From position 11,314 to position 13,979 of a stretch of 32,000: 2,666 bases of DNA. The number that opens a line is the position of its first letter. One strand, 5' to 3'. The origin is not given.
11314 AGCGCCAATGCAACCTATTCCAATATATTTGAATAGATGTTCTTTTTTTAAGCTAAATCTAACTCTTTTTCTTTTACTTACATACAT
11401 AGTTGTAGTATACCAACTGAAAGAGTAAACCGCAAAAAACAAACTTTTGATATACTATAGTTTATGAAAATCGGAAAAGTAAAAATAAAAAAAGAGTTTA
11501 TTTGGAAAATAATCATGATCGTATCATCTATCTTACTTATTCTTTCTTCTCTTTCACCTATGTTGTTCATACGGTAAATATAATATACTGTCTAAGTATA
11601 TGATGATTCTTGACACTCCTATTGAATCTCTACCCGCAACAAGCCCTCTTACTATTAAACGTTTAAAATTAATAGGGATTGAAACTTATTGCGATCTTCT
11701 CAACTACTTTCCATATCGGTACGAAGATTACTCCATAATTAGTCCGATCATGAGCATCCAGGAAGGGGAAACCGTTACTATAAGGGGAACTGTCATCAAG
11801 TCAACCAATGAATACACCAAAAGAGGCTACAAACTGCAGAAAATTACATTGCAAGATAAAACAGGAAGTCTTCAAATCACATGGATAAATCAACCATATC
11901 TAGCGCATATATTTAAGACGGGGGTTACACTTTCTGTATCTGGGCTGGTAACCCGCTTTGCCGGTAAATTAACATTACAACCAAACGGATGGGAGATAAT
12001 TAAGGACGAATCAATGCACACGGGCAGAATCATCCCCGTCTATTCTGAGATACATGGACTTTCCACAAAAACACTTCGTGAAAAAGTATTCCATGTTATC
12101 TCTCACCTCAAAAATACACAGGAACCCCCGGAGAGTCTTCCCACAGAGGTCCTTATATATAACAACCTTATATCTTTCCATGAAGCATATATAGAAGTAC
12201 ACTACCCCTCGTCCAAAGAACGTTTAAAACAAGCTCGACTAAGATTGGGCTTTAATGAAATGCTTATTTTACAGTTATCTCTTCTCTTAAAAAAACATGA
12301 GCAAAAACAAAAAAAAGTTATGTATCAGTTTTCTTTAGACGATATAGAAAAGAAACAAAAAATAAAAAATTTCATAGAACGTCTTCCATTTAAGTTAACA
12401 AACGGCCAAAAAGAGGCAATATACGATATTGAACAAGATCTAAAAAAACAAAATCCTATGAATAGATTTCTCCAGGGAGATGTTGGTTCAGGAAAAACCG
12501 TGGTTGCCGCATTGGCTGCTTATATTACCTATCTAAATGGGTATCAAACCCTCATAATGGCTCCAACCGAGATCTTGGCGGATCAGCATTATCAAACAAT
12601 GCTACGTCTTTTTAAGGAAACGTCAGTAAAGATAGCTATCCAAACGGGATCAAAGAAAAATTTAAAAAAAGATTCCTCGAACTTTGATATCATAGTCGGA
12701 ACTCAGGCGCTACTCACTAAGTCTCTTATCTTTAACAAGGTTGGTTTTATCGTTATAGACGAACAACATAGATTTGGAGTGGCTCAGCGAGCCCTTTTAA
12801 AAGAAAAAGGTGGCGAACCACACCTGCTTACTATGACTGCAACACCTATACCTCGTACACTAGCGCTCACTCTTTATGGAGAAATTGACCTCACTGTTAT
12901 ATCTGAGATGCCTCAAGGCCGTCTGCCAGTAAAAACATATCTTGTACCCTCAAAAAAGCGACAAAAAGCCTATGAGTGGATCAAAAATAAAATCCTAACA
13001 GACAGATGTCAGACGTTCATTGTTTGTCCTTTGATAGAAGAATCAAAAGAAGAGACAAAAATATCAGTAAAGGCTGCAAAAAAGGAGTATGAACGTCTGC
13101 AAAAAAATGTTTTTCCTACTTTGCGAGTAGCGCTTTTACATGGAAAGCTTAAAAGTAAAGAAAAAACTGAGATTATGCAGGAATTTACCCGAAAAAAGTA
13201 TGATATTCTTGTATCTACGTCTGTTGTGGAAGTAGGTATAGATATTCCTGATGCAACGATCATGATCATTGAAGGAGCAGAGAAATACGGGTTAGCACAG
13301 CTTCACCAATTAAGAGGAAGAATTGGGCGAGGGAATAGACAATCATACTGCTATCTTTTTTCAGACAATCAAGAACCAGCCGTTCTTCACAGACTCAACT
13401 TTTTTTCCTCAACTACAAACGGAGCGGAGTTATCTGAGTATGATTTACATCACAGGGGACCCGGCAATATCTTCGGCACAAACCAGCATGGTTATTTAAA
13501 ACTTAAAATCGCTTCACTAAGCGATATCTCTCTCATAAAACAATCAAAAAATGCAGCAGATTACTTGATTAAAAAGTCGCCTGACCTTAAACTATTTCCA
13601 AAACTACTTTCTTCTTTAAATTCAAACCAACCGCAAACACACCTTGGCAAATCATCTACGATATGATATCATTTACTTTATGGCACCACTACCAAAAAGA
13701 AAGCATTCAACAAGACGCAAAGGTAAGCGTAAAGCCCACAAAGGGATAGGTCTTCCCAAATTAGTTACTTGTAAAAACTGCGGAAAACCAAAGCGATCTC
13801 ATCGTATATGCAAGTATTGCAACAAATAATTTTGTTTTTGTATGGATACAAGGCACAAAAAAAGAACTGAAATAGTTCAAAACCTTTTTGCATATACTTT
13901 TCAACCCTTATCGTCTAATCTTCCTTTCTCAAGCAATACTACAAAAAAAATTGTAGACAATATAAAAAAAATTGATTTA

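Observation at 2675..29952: Recurrent extended -10 / N6-8 / ATG geometry: first genes of transcription units look leaderless, and Shine-Dalgarno appears only at a few internal genes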

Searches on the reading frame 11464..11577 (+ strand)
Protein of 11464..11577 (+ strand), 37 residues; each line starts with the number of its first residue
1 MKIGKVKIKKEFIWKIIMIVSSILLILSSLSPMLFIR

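Call 55: search_protein_families(library=pfam, proteins=[window:11464-11577:+], max_evalue=0.01)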
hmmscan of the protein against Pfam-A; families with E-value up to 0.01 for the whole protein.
window:11464-11577:+ (37 aa): 0 families

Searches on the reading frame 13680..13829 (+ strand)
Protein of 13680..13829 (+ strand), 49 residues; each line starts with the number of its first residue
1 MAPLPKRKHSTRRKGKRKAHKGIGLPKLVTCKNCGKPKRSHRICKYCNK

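Call 55: search_protein_families(library=pfam, proteins=[window:13680-13829:+], max_evalue=0.01)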
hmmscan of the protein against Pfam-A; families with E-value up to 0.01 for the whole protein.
window:13680-13829:+ (49 aa): 2 families
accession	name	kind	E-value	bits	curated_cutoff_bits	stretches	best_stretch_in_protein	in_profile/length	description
PF01783.29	Ribosomal_L32p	-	3.6e-14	53.1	21.3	1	4-47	2-45/56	Ribosomal L32p protein family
PF13248.11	Zn_ribbon_3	-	0.0013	18.5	27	1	29-47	3-22/26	zinc-ribbon domain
